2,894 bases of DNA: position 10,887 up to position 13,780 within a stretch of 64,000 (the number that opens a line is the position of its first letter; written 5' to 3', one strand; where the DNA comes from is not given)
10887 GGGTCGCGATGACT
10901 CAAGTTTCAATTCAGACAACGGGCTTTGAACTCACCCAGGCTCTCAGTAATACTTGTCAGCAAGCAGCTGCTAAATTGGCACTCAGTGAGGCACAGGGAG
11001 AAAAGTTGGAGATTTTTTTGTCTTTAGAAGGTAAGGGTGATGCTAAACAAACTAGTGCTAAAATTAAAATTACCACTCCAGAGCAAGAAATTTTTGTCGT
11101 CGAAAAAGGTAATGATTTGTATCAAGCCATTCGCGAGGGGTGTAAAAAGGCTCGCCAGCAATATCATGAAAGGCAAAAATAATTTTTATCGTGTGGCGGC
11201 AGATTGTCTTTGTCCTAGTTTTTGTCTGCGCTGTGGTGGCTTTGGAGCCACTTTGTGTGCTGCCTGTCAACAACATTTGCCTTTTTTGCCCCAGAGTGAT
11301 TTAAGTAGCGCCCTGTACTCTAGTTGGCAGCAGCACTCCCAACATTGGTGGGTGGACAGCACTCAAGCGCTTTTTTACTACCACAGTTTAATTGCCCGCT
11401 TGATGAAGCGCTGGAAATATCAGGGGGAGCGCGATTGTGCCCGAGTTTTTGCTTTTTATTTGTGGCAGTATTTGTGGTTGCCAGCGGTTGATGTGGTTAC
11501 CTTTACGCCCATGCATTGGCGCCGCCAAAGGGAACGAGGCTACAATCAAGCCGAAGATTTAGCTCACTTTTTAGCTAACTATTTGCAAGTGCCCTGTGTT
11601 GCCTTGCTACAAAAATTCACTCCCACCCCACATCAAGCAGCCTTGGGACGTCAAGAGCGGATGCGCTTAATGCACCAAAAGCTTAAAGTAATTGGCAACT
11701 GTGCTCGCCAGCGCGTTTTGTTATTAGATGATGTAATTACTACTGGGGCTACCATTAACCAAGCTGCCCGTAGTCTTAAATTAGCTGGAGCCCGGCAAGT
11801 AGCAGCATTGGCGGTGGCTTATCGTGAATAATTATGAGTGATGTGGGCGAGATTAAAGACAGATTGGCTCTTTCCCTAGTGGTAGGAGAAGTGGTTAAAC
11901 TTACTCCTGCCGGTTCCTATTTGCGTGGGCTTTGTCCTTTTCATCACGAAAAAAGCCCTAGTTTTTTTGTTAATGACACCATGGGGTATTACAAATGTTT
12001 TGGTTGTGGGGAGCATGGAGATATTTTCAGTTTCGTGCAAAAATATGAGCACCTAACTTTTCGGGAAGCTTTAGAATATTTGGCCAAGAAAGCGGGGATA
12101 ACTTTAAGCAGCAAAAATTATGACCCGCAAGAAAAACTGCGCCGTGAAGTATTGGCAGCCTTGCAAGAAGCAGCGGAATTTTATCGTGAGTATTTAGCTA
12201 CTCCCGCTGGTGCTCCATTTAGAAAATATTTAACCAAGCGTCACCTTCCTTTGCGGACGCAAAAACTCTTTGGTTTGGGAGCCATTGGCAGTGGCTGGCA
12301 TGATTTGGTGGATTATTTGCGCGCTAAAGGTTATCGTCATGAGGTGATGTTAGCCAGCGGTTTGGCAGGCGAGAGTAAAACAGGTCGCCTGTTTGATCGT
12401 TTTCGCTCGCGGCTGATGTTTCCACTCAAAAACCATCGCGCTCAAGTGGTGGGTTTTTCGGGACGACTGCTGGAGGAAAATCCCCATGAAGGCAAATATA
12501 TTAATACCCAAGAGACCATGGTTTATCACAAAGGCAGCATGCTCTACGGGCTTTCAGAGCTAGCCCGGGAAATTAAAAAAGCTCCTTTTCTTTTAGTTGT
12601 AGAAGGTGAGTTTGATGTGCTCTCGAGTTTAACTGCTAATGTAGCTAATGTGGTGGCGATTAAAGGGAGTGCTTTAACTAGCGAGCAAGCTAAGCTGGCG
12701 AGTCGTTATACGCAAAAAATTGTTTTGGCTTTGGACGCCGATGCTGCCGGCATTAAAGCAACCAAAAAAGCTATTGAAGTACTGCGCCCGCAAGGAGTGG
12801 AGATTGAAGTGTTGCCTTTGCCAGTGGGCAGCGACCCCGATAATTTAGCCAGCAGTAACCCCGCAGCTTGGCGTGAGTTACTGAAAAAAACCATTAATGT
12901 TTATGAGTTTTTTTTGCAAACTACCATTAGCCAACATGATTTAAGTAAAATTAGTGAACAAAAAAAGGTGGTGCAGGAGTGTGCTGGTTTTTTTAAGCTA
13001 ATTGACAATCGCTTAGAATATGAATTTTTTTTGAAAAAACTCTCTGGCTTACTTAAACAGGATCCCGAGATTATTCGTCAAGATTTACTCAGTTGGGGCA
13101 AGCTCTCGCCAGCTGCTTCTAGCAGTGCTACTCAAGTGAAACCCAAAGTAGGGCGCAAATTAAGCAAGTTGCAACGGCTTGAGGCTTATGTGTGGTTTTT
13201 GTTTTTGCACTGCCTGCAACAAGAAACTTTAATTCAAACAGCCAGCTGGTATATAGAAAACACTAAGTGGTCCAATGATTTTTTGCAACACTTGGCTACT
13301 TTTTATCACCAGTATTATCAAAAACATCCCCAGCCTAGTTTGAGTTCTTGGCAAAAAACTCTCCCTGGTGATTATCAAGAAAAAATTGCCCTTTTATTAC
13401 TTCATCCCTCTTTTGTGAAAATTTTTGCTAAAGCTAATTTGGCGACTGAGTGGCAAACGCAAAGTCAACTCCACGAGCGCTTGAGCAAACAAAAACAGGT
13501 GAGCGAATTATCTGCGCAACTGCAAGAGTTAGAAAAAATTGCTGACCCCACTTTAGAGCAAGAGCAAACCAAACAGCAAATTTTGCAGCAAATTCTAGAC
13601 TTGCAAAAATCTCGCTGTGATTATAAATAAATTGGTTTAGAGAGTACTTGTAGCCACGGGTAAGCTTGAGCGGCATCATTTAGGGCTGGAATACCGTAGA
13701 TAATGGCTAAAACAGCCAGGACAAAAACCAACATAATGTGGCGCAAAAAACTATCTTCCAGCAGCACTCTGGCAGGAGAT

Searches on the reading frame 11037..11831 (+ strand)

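Call 26: search_protein_families(library=pfam, proteins=[window:11037-11831:+], max_evalue=0.01)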
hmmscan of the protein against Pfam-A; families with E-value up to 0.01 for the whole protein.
window:11037-11831:+ (264 aa): 2 families
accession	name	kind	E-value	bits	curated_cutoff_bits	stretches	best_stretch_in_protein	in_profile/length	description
PF00156.33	Pribosyltran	-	2.2e-06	27.5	26.3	1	205-262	69-125/158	Phosphoribosyl transferase domain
PF14681.12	UPRTase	-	0.0022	18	27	1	218-255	114-153/206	Uracil phosphoribosyltransferase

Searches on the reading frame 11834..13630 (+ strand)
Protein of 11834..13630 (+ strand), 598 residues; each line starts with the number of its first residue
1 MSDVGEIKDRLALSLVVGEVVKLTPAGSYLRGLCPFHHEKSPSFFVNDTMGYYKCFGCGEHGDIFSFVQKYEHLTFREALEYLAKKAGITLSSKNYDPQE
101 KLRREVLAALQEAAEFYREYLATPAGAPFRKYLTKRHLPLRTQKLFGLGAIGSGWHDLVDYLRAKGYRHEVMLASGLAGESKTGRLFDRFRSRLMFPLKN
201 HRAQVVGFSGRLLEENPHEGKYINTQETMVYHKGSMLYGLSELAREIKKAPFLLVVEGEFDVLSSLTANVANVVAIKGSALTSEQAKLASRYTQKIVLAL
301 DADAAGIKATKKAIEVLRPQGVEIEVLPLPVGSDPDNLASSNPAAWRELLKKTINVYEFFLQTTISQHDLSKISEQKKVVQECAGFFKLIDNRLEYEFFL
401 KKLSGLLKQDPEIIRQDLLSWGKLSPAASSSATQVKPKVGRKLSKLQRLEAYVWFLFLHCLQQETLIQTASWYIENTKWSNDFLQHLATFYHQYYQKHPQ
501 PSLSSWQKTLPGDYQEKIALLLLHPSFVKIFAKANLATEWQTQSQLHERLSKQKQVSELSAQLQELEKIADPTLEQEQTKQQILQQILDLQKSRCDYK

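Call 26: search_protein_families(library=pfam, proteins=[window:11834-13630:+], max_evalue=0.01)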
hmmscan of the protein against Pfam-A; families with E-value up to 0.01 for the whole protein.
window:11834-13630:+ (598 aa): 7 families
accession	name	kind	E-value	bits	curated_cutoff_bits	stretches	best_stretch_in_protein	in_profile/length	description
PF08275.17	DNAG_N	-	5e-34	117.6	26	1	116-242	1-126/128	DNA primase catalytic core, N-terminal domain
PF01807.25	Zn_ribbon_DnaG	-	4.7e-29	100.5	24.9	1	4-94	6-96/98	CHC2 zinc finger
PF13155.12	Toprim_2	-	6.2e-21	75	22.1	1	255-337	2-86/88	Toprim-like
PF13662.12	Toprim_4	-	1.8e-15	57.4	25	1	253-327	3-84/85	Toprim domain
PF01751.28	Toprim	-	4e-11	43.4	23.1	1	253-323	2-90/96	Toprim domain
PF13362.12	Toprim_3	-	5.9e-08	33.5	27.2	1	253-341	2-91/95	Toprim domain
PF10410.14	DnaB_bind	-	7.1e-07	29.8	20.6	1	357-412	1-56/56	DnaB-helicase binding domain of primase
